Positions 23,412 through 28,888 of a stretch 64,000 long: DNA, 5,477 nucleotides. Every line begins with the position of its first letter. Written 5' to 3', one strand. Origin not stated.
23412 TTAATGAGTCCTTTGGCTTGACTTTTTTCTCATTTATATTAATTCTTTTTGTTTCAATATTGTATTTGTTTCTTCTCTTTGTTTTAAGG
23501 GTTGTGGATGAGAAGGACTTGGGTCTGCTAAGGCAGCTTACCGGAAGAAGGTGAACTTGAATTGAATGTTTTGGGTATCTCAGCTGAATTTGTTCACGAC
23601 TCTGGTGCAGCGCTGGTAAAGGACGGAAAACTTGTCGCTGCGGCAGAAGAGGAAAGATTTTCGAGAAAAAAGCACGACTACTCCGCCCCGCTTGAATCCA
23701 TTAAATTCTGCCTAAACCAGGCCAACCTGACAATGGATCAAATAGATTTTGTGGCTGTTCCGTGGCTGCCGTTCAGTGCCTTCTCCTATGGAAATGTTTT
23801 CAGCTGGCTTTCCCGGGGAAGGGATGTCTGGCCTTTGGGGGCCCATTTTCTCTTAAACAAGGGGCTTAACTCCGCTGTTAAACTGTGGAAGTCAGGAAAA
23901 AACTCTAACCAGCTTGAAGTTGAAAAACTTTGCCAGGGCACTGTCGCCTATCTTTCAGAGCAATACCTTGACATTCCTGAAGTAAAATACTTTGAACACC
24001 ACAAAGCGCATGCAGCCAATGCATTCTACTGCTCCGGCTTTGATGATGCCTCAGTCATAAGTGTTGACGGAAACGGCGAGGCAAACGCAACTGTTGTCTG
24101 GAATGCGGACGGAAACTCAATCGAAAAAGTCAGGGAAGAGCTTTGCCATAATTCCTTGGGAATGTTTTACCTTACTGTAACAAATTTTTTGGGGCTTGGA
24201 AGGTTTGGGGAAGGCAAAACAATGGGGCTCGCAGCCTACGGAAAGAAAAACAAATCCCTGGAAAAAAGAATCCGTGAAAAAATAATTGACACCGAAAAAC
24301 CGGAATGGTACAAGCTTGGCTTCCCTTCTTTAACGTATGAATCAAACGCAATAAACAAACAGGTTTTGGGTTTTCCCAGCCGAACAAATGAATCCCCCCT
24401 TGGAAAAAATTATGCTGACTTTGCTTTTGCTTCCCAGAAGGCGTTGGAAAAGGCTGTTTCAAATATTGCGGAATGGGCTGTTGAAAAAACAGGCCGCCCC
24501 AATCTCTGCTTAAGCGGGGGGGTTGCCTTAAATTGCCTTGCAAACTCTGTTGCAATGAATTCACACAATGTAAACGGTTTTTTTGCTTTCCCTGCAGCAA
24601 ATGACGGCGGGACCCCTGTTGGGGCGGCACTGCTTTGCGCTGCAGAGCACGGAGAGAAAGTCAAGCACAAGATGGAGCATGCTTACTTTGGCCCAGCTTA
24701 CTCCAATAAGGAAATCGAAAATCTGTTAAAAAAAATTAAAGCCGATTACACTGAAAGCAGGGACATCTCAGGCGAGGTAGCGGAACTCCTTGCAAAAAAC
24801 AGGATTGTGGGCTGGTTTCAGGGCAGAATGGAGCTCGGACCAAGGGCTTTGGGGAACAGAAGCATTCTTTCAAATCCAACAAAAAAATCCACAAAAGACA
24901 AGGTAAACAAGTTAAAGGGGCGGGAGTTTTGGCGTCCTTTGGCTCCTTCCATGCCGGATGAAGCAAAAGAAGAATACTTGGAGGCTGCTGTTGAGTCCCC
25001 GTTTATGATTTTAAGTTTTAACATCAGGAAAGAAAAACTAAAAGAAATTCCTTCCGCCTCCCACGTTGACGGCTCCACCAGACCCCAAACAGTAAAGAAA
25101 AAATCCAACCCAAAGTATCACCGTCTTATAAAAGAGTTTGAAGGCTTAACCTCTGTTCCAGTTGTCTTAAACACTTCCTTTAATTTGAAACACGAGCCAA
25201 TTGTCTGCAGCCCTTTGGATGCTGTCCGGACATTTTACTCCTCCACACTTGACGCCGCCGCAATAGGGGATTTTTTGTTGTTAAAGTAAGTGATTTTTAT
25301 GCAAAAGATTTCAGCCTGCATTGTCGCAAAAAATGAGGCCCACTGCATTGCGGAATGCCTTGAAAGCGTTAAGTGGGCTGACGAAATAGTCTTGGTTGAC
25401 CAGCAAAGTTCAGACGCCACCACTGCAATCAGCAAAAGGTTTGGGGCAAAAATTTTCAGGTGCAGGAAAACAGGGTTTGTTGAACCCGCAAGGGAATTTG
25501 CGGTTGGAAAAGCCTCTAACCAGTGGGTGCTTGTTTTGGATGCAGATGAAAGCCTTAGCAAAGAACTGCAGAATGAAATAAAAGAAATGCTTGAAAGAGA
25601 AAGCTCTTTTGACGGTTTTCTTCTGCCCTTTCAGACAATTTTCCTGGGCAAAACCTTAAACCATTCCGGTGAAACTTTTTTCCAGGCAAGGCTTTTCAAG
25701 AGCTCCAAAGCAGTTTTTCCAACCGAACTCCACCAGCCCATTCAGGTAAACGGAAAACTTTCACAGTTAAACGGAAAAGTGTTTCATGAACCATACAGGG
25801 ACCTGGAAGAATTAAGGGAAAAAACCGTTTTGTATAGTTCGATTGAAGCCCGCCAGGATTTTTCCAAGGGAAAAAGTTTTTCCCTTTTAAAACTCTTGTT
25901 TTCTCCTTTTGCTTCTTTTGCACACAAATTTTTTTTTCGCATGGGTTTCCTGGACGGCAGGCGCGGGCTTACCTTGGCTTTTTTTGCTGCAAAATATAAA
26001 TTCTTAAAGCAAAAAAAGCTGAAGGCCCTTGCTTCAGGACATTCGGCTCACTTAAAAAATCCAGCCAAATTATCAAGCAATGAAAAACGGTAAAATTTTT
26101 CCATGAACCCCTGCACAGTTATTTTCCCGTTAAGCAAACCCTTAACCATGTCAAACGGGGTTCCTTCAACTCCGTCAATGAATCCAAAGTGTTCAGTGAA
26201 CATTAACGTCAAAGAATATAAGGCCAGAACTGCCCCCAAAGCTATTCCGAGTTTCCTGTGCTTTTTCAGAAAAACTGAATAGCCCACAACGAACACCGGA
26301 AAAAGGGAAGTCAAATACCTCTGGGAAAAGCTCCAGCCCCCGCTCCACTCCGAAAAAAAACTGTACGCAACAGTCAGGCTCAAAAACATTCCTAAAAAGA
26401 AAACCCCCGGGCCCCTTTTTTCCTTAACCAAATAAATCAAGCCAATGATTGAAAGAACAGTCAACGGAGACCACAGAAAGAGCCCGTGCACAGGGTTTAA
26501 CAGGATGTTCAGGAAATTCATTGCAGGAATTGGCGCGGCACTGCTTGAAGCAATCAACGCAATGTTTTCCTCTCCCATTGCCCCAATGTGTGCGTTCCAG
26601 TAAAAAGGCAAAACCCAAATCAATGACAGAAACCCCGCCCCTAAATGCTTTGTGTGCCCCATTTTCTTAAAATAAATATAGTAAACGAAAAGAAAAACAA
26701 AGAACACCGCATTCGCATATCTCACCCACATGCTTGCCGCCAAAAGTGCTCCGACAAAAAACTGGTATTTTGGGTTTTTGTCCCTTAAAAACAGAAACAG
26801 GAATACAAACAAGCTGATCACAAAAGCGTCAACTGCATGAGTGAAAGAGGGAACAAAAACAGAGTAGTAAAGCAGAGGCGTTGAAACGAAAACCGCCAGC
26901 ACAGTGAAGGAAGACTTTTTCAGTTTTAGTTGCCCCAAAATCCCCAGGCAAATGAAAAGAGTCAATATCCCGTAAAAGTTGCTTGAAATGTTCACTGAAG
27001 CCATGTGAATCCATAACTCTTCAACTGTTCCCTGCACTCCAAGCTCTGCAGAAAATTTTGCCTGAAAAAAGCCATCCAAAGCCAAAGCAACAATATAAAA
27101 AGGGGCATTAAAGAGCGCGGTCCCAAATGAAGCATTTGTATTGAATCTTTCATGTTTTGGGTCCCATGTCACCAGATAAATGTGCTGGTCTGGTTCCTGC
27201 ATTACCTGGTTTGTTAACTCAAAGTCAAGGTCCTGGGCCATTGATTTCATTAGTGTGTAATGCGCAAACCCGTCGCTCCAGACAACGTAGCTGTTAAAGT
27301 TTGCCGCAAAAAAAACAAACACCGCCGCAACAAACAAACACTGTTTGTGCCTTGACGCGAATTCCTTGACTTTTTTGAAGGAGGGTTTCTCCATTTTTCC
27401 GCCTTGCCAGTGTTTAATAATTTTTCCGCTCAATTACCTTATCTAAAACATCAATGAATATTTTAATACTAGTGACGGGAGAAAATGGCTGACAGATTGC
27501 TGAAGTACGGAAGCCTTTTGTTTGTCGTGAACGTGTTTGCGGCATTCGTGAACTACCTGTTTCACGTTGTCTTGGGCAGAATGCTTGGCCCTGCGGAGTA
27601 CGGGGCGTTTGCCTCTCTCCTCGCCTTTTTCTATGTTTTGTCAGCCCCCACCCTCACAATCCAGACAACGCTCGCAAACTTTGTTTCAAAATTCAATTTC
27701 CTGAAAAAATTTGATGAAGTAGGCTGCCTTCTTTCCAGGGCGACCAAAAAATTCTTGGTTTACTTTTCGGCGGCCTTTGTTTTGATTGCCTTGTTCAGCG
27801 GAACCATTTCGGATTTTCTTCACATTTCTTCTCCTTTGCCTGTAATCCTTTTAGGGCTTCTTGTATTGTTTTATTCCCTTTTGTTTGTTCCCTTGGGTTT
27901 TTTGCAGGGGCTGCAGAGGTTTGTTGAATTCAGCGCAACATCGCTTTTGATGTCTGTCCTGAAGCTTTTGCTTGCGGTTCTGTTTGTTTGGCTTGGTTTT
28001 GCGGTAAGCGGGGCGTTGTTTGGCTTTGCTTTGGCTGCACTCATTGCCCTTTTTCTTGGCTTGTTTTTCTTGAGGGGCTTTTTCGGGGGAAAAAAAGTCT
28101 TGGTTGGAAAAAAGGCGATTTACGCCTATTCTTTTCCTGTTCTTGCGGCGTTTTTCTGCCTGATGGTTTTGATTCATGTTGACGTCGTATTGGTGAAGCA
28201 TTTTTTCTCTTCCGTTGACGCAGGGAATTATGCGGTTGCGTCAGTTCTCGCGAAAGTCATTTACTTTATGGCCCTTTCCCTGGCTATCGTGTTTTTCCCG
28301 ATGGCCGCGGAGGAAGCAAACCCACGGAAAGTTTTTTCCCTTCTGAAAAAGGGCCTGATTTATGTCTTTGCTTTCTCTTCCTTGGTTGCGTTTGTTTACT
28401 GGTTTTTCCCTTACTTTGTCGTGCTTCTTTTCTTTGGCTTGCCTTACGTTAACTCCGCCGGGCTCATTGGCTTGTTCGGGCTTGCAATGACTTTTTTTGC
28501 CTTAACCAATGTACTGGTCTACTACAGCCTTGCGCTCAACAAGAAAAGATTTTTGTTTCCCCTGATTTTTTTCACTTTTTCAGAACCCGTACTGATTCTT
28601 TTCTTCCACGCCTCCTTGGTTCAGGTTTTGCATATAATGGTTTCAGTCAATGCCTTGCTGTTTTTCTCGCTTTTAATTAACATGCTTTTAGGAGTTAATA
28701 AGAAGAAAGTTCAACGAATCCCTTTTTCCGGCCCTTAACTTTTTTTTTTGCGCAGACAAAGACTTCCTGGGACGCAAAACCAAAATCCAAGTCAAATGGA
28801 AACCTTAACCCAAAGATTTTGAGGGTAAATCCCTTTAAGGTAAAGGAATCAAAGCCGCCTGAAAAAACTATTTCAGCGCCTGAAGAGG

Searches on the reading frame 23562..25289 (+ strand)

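Call 9: search_protein_families(library=pfam, proteins=[window:23562-25289:+], max_evalue=0.001)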
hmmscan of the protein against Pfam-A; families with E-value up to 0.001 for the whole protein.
window:23562-25289:+ (575 aa): 3 families
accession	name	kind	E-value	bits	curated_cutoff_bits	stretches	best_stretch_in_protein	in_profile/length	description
PF16861.10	Carbam_trans_C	-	7.7e-66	221.3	27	1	407-574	1-169/170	Carbamoyltransferase C-terminus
PF02543.21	Carbam_trans_N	-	5.5e-47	161.3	24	1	3-357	2-346/346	Carbamoyltransferase N-terminus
PF00814.31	TsaD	-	3.3e-05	24.2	24.8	0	146-336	89-244/264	tRNA N6-adenosine threonylcarbamoyltransferase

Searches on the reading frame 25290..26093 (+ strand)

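Call 9: search_protein_families(library=pfam, proteins=[window:25290-26093:+], max_evalue=0.001)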
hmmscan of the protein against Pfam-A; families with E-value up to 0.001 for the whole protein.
window:25290-26093:+ (267 aa): 2 families
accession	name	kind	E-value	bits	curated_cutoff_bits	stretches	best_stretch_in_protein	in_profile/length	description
PF00535.33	Glycos_transf_2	-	1.8e-15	57.7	23.3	1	8-103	1-107/168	Glycosyl transferase family 2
PF13704.12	Glyco_tranf_2_4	-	1.9e-05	25.5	27.5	1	14-99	1-96/98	Glycosyl transferase family 2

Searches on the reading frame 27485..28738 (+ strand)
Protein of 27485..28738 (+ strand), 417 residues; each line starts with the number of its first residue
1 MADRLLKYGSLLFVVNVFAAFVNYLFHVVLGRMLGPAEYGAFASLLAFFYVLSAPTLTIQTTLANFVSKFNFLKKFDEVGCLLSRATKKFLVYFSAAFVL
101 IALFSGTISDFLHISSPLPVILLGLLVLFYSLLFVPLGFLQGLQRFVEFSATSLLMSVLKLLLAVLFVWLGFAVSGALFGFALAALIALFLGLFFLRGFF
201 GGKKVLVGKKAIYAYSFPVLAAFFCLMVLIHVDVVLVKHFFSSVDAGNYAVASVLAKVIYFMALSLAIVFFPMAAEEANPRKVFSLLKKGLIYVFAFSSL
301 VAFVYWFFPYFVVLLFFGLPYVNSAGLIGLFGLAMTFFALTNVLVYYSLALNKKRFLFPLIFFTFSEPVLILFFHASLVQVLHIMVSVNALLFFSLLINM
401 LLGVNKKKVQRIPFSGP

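Call 9: search_protein_families(library=pfam, proteins=[window:27485-28738:+], max_evalue=0.001)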
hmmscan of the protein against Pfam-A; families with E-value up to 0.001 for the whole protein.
window:27485-28738:+ (417 aa): 2 families
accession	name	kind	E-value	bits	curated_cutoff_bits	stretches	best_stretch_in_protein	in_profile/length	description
PF01943.22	Polysacc_synt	-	1e-08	35.4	28.2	1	6-275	2-271/274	Polysaccharide biosynthesis protein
PF13440.11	Polysacc_synt_3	-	3.2e-05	23.8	23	1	29-321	1-288/293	Polysaccharide biosynthesis protein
